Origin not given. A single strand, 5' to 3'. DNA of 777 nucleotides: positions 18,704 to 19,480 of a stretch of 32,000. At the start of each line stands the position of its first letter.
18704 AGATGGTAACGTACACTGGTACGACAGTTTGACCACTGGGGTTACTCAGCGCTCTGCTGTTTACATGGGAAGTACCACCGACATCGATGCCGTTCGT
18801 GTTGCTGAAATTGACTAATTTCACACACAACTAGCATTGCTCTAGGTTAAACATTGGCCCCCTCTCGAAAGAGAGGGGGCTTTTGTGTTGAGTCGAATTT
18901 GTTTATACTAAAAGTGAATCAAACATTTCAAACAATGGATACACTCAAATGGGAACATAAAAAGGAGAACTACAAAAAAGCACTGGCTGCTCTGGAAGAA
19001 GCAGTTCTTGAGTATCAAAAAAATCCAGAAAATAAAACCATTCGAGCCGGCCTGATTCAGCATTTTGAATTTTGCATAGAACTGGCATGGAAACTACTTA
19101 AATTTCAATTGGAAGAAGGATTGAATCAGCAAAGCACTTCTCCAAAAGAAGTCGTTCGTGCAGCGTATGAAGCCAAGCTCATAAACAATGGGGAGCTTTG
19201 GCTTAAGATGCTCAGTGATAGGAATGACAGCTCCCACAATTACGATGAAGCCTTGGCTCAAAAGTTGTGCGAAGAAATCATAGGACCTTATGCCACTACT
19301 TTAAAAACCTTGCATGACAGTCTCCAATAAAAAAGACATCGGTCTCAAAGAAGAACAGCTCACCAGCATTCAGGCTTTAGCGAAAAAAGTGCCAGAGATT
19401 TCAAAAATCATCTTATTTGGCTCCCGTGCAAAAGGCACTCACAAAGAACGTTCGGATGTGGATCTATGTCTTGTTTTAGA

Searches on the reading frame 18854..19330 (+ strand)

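Call 35: search_protein_families(library=pfam, proteins=[window:18854-19330:+], max_evalue=0.001)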
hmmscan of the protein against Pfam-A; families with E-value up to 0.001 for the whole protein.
window:18854-19330:+ (158 aa): 1 family
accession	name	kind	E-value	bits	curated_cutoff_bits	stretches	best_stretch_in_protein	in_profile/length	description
PF08780.16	NTase_sub_bind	-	1.1e-37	129.3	31.8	1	38-158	4-125/126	Nucleotidyltransferase substrate binding protein like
